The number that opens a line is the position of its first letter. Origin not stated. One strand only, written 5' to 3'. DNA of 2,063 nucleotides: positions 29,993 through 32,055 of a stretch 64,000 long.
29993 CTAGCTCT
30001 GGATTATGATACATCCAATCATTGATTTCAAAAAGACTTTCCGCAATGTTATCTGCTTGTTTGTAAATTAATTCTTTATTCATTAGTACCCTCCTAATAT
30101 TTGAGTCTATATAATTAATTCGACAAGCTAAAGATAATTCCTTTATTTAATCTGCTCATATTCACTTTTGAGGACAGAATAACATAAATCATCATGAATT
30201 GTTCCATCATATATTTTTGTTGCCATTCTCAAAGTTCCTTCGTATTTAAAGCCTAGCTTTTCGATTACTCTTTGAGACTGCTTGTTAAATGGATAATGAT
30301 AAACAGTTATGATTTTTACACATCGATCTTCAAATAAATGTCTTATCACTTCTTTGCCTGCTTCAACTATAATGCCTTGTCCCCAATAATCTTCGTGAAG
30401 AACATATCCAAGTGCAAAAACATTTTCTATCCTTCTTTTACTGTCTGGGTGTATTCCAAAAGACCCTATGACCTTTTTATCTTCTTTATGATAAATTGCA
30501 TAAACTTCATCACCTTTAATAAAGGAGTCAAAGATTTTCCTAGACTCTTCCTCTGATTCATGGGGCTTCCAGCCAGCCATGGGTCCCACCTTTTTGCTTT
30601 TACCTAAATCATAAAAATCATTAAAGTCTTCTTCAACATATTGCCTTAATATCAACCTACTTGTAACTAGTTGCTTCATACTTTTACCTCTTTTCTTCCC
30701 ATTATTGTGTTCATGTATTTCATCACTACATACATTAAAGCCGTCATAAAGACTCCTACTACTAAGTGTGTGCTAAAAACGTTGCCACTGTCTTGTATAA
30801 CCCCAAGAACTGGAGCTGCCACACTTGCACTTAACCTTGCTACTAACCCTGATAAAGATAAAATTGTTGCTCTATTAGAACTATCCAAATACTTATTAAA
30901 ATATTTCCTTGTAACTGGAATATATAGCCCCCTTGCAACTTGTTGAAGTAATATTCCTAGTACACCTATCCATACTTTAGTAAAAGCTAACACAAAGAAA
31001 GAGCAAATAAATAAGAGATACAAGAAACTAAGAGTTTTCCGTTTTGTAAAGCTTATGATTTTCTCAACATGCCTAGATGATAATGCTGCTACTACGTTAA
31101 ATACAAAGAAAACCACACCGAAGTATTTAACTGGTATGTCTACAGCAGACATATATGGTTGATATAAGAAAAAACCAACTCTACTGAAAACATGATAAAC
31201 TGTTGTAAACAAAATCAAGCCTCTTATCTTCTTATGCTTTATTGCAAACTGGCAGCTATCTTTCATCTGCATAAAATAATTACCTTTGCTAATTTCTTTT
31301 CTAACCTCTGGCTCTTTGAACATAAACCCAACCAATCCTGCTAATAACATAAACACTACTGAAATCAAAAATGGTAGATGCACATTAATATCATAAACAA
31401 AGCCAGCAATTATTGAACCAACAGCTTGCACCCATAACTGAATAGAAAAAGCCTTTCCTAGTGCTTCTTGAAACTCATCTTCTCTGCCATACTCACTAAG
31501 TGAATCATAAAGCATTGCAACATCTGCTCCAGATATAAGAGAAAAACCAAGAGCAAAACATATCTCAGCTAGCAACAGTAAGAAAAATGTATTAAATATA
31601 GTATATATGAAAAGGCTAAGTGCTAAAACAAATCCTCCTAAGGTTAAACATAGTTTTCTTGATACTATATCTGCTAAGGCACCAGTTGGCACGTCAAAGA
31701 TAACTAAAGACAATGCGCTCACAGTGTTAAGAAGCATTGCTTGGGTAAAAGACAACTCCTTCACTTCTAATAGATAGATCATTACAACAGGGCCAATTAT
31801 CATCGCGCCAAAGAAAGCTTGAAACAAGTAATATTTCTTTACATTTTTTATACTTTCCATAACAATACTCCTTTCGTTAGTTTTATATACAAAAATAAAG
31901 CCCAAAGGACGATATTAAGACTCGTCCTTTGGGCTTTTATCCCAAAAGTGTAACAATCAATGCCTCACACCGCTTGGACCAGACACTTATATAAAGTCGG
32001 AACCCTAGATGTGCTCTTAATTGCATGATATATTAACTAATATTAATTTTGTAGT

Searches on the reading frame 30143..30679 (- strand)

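Call 43: search_protein_families(library=pfam, max_evalue=0.00001, proteins=[window:30143-30679:-])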
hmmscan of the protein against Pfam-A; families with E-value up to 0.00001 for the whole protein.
window:30143-30679:- (178 aa): 2 families
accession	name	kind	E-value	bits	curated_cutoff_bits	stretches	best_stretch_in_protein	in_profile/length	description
PF13302.13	Acetyltransf_3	-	4.6e-25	89.4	25.4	1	8-145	1-138/138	Acetyltransferase (GNAT) domain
PF00583.31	Acetyltransf_1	-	2.5e-11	44.3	20.7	1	39-144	14-116/116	Acetyltransferase (GNAT) family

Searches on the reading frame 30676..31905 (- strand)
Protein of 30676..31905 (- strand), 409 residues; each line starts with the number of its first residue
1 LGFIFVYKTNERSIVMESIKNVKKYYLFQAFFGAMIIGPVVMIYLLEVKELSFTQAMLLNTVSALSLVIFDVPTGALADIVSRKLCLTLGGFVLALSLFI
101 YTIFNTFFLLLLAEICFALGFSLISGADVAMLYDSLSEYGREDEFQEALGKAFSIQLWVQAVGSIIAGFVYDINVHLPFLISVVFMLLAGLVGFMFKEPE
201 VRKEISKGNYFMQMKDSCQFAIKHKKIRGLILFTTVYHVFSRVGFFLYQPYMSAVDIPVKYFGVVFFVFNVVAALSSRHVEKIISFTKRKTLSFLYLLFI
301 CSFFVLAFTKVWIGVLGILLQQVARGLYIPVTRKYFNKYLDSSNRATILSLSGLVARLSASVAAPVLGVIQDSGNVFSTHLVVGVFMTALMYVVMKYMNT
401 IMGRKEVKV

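Call 43: search_protein_families(library=pfam, max_evalue=0.00001, proteins=[window:30676-31905:-])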
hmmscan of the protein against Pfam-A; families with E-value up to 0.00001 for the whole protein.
window:30676-31905:- (409 aa): 1 family
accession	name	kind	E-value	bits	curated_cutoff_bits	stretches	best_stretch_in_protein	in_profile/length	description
PF07690.21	MFS_1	-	4.7e-23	82.1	33.4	2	28-276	6-254/347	Major Facilitator Superfamily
